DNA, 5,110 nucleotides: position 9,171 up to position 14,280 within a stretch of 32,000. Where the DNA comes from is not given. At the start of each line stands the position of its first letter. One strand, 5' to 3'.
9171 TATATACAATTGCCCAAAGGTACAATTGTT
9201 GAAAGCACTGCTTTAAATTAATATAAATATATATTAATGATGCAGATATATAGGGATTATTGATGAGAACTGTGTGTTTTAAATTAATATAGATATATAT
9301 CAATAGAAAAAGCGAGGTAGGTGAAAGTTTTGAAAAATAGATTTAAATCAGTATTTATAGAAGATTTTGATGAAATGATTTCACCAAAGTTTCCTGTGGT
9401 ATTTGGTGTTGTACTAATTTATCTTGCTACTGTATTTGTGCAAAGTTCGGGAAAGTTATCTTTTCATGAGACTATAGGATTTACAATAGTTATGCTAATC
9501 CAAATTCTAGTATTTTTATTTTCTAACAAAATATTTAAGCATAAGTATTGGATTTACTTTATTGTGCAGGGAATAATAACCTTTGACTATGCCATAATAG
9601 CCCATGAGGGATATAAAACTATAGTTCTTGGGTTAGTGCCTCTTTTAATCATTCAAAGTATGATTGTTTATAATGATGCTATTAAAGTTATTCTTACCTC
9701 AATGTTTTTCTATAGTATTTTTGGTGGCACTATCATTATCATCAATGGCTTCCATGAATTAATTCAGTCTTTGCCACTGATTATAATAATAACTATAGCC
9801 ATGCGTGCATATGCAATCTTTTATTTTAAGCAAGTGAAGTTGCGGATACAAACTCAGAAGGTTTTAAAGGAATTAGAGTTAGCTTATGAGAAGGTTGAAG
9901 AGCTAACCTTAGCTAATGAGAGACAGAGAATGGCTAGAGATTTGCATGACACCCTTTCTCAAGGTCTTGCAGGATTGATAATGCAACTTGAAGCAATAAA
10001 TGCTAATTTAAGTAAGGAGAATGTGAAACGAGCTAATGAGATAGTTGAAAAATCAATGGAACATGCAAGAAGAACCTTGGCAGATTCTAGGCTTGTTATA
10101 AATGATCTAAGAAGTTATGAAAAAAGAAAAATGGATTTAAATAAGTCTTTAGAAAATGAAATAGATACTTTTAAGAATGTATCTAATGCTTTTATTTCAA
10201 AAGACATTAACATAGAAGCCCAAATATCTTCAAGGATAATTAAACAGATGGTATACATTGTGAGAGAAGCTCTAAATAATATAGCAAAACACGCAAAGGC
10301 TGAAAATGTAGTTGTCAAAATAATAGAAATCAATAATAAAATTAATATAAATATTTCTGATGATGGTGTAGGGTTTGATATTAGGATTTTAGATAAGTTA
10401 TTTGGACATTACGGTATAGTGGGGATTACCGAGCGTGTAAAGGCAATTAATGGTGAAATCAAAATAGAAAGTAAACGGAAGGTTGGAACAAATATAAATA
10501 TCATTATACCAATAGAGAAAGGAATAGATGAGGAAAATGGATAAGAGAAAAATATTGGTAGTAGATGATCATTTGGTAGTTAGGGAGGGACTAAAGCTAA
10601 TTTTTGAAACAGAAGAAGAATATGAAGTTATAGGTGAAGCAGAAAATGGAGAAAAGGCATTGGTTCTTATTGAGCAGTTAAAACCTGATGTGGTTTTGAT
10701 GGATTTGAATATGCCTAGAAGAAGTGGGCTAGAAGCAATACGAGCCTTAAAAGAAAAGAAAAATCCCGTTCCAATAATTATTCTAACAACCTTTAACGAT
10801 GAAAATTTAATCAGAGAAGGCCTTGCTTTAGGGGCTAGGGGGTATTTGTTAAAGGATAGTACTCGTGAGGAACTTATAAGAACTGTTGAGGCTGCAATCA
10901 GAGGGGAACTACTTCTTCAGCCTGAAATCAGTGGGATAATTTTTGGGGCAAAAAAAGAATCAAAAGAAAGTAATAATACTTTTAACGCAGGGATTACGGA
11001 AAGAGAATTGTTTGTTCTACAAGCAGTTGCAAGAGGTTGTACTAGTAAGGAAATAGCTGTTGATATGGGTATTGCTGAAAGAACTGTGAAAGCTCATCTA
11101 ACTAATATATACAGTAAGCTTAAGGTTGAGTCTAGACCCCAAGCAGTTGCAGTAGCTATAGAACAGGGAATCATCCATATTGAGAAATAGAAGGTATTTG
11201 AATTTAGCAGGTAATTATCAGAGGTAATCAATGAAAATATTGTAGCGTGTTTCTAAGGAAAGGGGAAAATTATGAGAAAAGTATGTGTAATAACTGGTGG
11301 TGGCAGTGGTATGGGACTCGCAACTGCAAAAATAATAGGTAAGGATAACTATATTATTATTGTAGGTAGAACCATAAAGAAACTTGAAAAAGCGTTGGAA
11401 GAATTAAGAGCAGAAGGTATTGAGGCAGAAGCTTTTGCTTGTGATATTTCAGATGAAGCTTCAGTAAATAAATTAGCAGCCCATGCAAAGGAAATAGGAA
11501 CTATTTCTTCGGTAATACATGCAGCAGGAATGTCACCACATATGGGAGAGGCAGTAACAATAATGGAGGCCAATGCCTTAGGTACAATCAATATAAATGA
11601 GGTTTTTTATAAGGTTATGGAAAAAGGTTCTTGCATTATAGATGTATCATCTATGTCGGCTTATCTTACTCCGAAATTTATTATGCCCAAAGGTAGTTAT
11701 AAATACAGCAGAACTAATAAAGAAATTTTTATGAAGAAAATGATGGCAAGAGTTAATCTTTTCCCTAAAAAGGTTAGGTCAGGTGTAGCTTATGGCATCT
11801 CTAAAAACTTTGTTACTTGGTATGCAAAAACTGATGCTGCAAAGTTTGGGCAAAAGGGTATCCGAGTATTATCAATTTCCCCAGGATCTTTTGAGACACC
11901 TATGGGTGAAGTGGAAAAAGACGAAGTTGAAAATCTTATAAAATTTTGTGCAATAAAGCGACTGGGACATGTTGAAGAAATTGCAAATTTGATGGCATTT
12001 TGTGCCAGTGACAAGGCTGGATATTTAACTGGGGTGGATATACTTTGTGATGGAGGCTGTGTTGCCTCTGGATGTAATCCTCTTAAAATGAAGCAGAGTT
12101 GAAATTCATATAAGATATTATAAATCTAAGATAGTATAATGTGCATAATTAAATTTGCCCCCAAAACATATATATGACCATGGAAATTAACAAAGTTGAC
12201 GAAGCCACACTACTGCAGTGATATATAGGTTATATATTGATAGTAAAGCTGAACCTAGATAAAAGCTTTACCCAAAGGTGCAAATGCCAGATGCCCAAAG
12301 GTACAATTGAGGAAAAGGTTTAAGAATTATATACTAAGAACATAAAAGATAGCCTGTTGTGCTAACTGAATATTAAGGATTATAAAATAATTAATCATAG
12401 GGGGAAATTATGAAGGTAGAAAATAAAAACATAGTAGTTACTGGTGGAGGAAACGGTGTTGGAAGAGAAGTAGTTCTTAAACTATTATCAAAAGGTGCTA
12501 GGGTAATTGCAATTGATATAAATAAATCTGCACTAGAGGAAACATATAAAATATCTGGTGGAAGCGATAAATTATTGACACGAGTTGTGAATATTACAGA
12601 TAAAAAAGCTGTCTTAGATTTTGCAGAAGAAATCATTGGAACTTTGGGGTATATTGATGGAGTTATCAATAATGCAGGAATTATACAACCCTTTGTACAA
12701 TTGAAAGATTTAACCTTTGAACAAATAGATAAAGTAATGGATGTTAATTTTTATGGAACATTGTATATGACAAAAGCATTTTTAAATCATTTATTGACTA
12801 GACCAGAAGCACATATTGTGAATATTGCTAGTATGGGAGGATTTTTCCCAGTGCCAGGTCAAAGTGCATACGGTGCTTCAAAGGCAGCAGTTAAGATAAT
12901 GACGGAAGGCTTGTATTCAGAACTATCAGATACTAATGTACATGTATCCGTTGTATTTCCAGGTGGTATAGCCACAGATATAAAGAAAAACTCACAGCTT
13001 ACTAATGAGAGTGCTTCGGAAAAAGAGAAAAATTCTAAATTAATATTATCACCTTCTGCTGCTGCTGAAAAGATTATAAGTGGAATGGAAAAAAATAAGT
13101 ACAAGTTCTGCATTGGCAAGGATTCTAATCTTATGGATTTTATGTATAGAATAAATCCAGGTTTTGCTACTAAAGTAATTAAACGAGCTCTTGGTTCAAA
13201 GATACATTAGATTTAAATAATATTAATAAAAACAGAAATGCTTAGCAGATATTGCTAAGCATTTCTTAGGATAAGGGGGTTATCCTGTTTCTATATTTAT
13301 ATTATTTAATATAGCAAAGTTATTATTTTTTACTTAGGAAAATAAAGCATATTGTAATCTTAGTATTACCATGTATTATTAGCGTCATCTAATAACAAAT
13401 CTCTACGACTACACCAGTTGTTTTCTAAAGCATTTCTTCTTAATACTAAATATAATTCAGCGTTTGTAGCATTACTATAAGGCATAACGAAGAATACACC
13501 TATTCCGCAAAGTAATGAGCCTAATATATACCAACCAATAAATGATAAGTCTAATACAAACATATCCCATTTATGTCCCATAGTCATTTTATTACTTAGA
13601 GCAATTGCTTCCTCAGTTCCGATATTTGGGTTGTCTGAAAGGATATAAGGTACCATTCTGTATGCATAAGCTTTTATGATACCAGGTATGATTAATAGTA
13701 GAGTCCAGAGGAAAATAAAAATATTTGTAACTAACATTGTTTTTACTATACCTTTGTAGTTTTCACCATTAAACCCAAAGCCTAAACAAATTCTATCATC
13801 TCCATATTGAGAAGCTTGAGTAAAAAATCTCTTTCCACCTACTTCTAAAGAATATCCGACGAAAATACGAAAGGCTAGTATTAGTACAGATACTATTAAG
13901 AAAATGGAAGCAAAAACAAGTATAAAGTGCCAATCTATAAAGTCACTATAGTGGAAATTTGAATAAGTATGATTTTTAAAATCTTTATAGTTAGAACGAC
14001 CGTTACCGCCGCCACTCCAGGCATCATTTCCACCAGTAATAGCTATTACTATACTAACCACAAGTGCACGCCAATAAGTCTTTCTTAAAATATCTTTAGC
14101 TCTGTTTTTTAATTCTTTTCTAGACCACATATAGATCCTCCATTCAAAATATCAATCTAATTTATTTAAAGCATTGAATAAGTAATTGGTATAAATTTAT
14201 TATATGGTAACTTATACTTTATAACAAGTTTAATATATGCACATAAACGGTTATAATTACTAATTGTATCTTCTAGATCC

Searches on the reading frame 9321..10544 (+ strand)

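Call 99: search_protein_families(library=pfam, proteins=[window:9321-10544:+], max_evalue=0.0001)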
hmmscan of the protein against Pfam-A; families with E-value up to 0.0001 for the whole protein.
window:9321-10544:+ (407 aa): 3 families
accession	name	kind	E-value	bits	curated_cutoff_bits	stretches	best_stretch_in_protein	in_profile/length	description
PF07730.19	HisKA_3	-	8e-15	55.6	24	1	200-265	1-65/68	Histidine kinase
PF02518.31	HATPase_c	-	1.9e-09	38.4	26.4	1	309-399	5-110/111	Histidine kinase-, DNA gyrase B-, and HSP90-like ATPase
PF13581.12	HATPase_c_2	-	8.8e-05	23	27.4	0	300-354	22-81/127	Histidine kinase-like ATPase domain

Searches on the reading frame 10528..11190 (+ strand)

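Call 99: search_protein_families(library=pfam, proteins=[window:10528-11190:+], max_evalue=0.0001)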
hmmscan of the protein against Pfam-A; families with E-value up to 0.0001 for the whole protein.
window:10528-11190:+ (220 aa): 4 families
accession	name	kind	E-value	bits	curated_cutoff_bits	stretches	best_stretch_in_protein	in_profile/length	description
PF00072.30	Response_reg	-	2.4e-31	108.6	30.2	1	9-120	1-110/111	Response regulator receiver domain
PF00196.25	GerE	-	1.9e-19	69.4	23.5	1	156-210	3-57/57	Bacterial regulatory proteins, luxR family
PF08281.18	Sigma70_r4_2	-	2.7e-05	24.2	25.7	1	169-197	25-53/54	Sigma-70, region 4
PF04967.18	HTH_10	-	5.4e-05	23.4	23.1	0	168-198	21-51/53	HTH DNA binding domain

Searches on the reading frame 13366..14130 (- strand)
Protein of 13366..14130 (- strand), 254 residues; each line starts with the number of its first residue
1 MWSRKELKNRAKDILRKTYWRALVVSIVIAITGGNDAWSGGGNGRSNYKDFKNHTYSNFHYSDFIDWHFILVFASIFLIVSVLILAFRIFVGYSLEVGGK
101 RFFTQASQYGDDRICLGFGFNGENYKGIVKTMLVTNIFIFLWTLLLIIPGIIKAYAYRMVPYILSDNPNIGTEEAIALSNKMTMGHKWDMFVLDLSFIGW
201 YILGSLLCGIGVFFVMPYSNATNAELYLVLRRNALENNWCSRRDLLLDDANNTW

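Call 99: search_protein_families(library=pfam, proteins=[window:13366-14130:-], max_evalue=0.0001)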
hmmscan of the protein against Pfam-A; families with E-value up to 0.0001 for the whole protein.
window:13366-14130:- (254 aa): 1 family
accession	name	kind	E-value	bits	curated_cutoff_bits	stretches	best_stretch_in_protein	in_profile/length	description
PF06161.16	DUF975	-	3e-26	93.2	34.8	1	70-233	109-242/243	Protein of unknown function (DUF975)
